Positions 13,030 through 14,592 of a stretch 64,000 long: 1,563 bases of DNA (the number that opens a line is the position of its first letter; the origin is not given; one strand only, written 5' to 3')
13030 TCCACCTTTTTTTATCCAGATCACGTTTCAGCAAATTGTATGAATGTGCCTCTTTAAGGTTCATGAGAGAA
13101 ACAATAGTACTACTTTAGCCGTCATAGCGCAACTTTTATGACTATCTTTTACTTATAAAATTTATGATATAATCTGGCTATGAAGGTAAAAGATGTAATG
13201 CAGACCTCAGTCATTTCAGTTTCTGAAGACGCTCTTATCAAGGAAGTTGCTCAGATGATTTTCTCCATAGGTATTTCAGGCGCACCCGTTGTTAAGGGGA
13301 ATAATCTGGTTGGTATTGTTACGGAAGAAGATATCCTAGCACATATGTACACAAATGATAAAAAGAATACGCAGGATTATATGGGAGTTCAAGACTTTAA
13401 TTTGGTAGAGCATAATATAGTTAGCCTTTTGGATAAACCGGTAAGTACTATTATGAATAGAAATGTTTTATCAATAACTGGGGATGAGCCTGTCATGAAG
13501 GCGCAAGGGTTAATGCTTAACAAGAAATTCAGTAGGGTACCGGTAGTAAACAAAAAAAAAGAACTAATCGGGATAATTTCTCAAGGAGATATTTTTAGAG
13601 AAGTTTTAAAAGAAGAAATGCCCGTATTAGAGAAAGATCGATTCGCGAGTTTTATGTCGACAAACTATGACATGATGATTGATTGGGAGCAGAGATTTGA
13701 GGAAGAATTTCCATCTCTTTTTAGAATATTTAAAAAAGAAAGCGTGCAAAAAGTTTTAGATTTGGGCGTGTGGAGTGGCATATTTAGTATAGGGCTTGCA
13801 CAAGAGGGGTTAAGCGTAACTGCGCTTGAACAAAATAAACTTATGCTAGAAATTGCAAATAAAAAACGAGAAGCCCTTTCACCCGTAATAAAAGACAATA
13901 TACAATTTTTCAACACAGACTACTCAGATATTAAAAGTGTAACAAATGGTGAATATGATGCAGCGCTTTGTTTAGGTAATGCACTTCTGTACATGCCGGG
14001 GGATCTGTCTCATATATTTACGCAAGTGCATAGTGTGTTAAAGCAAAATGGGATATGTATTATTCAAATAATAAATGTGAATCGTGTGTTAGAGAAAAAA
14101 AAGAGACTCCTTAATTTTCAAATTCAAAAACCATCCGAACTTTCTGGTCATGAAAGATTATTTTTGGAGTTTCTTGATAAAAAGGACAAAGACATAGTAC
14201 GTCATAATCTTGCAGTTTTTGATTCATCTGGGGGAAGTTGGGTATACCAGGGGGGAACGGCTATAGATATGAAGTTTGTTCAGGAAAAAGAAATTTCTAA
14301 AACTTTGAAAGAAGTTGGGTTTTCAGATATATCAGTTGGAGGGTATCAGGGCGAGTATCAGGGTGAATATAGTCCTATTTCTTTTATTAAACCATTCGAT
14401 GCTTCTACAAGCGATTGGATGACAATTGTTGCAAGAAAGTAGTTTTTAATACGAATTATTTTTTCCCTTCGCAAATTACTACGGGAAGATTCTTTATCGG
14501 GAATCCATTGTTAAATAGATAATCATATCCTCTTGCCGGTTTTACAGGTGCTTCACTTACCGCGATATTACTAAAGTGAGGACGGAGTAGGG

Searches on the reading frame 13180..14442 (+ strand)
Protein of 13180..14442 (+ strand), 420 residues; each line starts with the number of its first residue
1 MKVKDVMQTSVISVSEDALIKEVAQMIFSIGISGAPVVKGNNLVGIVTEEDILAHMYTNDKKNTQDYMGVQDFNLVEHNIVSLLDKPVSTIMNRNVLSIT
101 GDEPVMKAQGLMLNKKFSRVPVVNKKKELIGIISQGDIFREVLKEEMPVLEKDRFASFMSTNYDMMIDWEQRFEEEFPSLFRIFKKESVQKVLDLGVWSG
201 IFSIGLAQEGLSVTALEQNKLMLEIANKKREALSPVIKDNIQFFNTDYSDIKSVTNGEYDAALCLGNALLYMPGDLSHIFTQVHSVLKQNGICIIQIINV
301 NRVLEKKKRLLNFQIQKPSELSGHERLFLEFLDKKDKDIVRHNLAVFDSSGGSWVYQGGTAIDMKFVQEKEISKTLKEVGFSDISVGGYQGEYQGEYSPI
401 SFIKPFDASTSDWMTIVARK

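Call 27: find_encoding_contigs(protein=window:13180-14442:+, flank=10000, max_places=1)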
Protein window:13180-14442:+ (420 aa): 3 contigs read that carry it; 1 place shown.
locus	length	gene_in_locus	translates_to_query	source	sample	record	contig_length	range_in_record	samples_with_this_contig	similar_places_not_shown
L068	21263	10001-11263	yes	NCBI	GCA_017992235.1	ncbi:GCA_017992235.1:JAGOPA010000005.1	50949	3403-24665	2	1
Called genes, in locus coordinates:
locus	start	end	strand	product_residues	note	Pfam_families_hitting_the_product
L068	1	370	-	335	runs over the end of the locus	-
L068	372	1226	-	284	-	-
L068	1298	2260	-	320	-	-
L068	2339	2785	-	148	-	-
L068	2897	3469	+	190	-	PF06559:DCD_N (faint), PF22769:DCD, PF00692:dUTPase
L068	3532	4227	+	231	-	PF01712:dNK, PF02223:Thymidylate_kin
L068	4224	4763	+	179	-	PF22769:DCD, PF00692:dUTPase (weak)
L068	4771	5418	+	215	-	PF00702:Hydrolase, PF13419:HAD_2, PF13242:Hydrolase_like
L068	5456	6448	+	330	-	PF00303:Thymidylat_synt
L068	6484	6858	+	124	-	PF05635:23S_rRNA_IVP, PF22296:bAvd (weak)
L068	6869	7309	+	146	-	PF00293:NUDIX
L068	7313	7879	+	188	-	PF00186:DHFR_1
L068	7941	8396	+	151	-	-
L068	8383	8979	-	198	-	-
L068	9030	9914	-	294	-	PF01255:Prenyltransf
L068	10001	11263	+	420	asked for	PF00571:CBS, PF13489:Methyltransf_23 (weak), PF08241:Methyltransf_11, PF08242:Methyltransf_12 (weak), PF13649:Methyltransf_25, PF13847:Methyltransf_31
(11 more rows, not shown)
